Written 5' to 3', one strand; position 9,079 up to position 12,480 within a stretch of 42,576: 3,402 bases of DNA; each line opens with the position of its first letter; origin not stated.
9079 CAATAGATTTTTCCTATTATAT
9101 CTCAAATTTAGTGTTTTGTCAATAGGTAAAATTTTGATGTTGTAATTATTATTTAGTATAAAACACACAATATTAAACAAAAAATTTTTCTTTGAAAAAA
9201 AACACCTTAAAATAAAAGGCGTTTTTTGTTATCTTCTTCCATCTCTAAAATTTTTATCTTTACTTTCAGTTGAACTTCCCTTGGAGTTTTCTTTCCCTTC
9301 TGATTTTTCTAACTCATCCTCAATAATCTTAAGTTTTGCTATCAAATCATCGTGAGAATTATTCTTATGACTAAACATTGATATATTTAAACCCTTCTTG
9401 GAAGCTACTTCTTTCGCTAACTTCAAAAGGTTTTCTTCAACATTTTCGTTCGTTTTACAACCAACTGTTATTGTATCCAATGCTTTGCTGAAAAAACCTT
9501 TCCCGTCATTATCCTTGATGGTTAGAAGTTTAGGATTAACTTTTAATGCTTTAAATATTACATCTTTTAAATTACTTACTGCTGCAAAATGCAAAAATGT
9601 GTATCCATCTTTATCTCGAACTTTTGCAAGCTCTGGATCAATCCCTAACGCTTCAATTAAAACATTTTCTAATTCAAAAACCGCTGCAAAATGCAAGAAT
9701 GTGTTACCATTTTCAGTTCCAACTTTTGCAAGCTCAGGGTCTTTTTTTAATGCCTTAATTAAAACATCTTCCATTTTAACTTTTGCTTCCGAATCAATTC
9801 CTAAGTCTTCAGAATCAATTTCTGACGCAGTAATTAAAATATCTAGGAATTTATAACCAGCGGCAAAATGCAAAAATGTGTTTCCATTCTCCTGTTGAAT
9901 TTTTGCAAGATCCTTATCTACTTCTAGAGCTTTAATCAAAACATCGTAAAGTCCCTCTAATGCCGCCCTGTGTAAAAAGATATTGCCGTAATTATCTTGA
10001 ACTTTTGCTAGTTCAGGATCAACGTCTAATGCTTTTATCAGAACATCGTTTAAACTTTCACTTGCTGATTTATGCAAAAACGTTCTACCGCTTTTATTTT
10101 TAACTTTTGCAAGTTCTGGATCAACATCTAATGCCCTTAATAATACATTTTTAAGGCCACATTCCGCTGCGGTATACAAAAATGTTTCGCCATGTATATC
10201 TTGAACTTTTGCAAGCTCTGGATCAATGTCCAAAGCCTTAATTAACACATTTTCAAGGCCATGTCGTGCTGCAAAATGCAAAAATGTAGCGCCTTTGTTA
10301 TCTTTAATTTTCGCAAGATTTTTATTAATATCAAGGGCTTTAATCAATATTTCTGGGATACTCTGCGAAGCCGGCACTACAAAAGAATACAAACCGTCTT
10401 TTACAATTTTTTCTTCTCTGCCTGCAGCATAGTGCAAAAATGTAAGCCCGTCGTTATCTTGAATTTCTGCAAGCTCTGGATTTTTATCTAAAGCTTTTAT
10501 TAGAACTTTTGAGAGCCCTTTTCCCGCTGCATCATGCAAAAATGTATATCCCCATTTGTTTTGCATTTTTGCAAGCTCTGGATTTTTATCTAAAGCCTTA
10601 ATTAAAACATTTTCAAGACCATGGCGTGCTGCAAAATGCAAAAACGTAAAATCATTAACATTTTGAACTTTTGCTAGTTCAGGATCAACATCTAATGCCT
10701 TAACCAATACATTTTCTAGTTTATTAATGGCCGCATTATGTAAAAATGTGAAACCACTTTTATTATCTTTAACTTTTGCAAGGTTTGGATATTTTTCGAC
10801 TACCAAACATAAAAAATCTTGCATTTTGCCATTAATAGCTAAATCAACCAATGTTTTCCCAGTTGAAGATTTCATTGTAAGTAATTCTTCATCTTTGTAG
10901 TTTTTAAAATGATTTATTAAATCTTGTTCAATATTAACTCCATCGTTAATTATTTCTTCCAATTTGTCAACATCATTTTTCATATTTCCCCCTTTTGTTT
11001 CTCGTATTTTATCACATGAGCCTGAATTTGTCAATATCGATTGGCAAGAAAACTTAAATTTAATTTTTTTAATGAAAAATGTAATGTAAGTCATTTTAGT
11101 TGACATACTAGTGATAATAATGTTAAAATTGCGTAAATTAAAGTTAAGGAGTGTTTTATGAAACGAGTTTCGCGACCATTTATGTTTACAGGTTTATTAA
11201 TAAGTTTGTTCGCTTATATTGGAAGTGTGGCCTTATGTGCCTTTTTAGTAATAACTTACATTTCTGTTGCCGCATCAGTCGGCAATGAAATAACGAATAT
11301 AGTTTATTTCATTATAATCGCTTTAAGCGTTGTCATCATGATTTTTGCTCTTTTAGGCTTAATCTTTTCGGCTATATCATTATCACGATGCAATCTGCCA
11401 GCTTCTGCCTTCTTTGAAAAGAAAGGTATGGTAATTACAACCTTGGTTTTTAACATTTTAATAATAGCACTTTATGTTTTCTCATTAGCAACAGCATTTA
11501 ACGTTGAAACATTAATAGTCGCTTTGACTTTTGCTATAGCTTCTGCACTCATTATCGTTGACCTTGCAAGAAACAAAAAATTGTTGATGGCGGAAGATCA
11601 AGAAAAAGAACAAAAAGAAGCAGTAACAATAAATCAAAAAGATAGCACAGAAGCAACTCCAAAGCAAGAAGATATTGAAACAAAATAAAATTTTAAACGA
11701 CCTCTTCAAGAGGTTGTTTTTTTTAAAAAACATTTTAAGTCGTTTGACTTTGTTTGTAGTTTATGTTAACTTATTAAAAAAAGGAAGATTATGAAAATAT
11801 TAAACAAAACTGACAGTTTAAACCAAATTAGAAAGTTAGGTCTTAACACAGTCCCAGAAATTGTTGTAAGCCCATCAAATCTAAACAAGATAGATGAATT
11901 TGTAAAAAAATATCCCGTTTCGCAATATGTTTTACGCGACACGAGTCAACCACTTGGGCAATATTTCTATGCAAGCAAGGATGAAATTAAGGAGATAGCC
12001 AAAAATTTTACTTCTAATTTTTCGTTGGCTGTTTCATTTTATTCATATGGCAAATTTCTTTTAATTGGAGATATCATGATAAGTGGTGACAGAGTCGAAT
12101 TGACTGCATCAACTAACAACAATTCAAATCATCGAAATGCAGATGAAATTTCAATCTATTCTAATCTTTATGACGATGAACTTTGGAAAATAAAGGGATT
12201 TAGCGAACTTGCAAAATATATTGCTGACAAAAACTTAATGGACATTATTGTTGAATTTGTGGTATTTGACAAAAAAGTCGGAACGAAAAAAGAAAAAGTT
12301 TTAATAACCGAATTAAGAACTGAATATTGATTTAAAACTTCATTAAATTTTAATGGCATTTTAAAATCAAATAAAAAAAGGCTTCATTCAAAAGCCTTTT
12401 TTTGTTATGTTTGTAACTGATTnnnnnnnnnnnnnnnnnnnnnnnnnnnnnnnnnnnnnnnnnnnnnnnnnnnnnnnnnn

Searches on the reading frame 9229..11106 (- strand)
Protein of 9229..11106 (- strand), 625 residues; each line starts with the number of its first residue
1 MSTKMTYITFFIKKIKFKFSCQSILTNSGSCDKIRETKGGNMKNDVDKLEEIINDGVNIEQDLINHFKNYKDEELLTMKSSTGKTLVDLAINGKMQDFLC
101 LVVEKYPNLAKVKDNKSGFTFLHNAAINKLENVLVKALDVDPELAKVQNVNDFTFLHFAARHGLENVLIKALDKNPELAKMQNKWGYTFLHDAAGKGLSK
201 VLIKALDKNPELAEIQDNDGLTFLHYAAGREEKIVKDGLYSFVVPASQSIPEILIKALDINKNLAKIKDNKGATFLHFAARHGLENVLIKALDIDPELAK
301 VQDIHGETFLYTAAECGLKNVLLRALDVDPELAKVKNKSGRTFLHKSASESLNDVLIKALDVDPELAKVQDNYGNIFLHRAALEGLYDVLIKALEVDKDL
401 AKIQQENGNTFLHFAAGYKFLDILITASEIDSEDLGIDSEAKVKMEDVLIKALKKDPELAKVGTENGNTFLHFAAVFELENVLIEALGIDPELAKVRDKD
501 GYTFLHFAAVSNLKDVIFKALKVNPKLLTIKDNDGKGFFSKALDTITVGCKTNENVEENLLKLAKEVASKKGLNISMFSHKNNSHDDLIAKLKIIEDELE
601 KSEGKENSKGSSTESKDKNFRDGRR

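Call 7: search_protein_families(library=ncbifam, proteins=[window:9229-11106:-])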
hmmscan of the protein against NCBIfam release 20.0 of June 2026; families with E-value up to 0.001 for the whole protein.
window:9229-11106:- (625 aa): 2 families
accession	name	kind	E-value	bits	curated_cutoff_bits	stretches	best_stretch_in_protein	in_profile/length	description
TIGR02521.1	type_IV_pilW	equivalog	5.9e-05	22.7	154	0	265-398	31-166/234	type IV pilus biogenesis/stability protein PilW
NF043019.1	T4SS_AnkC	equivalog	0.00037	19.5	450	0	78-176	122-225/459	Dot/Icm T4SS effector AnkC/LegA12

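Call 33: find_encoding_contigs(protein=window:9229-11106:-, flank=10000, max_places=6)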
Protein window:9229-11106:- (625 aa): 5 contigs read that carry it; 4 places shown.
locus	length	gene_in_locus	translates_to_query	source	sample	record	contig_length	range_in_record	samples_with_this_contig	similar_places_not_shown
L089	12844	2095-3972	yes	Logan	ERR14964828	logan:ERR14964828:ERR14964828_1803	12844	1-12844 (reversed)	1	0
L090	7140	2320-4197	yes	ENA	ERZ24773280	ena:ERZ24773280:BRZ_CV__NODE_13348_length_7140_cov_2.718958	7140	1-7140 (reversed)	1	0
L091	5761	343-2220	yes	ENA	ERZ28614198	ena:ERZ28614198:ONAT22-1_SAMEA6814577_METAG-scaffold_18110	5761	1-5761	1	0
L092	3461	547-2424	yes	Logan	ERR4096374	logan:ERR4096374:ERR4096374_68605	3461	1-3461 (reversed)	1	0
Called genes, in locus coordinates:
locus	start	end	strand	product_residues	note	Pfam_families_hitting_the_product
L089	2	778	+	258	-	?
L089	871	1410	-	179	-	-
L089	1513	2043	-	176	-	-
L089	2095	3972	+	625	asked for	PF13606:Ank_3 (faint), PF13637:Ank_4 (faint), PF00023:Ank (faint), PF10566:Glyco_hydro_97 (faint), PF12796:Ank_2 (weak), PF13857:Ank_5 (weak)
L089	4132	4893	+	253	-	PF13306:LRR_5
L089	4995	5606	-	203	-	PF12844:HTH_19, PF13560:HTH_31 (weak), PF01381:HTH_3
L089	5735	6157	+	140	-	PF07883:Cupin_2 (weak)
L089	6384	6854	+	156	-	PF03073:TspO_MBR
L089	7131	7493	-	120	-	-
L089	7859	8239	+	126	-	-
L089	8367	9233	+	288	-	PF01841:Transglut_core (weak)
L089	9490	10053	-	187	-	-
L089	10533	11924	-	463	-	PF16653:Sacchrp_dh_C (weak)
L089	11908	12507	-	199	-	PF00583:Acetyltransf_1, PF13508:Acetyltransf_7 (weak)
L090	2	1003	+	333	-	?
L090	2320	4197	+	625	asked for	PF13606:Ank_3 (faint), PF13637:Ank_4 (faint), PF00023:Ank (faint), PF10566:Glyco_hydro_97 (faint), PF12796:Ank_2 (weak), PF13857:Ank_5 (weak)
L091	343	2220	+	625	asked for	PF13606:Ank_3 (faint), PF13637:Ank_4 (faint), PF00023:Ank (faint), PF10566:Glyco_hydro_97 (faint), PF12796:Ank_2 (weak), PF13857:Ank_5 (weak)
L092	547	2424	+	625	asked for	PF13606:Ank_3 (faint), PF13637:Ank_4 (faint), PF00023:Ank (faint), PF10566:Glyco_hydro_97 (faint), PF12796:Ank_2 (weak), PF13857:Ank_5 (weak)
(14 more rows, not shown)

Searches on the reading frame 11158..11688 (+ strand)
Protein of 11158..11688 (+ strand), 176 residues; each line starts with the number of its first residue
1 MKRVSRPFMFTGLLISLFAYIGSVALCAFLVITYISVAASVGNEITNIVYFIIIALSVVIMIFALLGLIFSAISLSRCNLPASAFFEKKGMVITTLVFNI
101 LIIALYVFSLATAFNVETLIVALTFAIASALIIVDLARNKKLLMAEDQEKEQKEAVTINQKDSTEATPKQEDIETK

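Call 51: find_encoding_contigs(protein=window:11158-11688:+, flank=10000, max_places=10)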
Protein window:11158-11688:+ (176 aa): 9 contigs read that carry it; 7 places shown.
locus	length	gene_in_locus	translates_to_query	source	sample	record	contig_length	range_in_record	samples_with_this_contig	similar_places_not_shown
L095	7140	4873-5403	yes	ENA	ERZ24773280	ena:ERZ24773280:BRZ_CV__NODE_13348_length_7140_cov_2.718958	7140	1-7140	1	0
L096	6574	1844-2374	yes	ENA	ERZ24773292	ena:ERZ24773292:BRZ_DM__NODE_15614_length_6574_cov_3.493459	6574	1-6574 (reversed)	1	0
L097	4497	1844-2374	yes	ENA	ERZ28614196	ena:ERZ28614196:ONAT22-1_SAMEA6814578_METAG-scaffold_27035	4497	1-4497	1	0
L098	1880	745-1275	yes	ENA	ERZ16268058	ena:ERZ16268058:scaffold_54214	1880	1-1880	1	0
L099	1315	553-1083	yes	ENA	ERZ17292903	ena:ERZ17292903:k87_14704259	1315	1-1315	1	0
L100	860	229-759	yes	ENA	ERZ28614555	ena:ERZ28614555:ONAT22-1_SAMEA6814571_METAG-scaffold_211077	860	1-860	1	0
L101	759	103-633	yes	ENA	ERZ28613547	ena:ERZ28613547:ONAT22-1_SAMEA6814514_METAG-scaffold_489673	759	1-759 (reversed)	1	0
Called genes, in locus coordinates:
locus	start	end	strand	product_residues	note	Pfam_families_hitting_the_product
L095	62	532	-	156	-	PF03073:TspO_MBR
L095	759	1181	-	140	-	PF07883:Cupin_2 (weak)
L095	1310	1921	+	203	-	PF12844:HTH_19, PF13560:HTH_31 (weak), PF01381:HTH_3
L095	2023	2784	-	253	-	PF13306:LRR_5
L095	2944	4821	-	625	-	PF13606:Ank_3 (faint), PF13637:Ank_4 (faint), PF00023:Ank (faint), PF10566:Glyco_hydro_97 (faint), PF12796:Ank_2 (weak), PF13857:Ank_5 (weak)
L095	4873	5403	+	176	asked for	-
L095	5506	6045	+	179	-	-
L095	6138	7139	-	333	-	?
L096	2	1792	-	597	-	?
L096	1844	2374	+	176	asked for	-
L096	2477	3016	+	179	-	-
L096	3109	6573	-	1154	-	?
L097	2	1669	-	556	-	?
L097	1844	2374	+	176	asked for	-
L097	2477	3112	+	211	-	-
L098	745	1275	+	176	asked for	-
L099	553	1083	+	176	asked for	-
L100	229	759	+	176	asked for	-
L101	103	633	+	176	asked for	-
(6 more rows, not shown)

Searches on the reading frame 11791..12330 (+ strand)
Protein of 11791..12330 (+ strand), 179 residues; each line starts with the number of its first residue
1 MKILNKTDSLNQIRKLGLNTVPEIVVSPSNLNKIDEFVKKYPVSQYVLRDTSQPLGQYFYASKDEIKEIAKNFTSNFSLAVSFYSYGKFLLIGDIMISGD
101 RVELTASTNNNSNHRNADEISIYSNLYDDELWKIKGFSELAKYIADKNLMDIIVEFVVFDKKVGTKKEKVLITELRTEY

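Call 42: find_encoding_contigs(protein=window:11791-12330:+, flank=10000, max_places=10)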
Protein window:11791-12330:+ (179 aa): 6 contigs read that carry it; 4 places shown.
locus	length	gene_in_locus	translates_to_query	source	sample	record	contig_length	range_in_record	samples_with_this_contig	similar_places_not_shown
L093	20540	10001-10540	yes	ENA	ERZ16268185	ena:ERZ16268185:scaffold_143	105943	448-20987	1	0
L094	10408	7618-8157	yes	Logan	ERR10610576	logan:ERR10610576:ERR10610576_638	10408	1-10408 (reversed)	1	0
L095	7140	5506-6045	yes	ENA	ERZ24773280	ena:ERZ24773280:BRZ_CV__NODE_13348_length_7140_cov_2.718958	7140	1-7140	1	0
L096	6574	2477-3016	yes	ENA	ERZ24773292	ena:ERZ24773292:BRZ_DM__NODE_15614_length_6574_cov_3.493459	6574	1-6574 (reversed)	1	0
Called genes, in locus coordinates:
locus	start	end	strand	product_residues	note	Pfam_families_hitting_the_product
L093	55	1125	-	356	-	PF13521:AAA_28 (weak)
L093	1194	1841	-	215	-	PF00293:NUDIX, PF19368:WHD_AraR (weak), PF21906:WHD_NrtR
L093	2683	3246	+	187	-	PF08433:KTI12 (faint)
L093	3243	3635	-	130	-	PF00293:NUDIX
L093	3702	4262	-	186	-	PF00293:NUDIX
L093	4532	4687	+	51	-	-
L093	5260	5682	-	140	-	PF07883:Cupin_2 (weak)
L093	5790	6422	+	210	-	PF12844:HTH_19, PF13560:HTH_31 (weak), PF01381:HTH_3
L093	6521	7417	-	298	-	PF13306:LRR_5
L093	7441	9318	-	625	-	-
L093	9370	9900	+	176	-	-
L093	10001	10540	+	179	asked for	-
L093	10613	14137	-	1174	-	PF04997:RNA_pol_Rpb1_1, PF00623:RNA_pol_Rpb1_2, PF04983:RNA_pol_Rpb1_3, PF05000:RNA_pol_Rpb1_4 (weak), PF04998:RNA_pol_Rpb1_5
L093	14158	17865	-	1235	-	PF04563:RNA_pol_Rpb2_1, PF04561:RNA_pol_Rpb2_2, PF04565:RNA_pol_Rpb2_3, PF10385:RNA_pol_Rpb2_45, PF00562:RNA_pol_Rpb2_6, PF04560:RNA_pol_Rpb2_7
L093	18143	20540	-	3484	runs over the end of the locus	-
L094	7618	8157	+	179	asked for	-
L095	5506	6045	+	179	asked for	-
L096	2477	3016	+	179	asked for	-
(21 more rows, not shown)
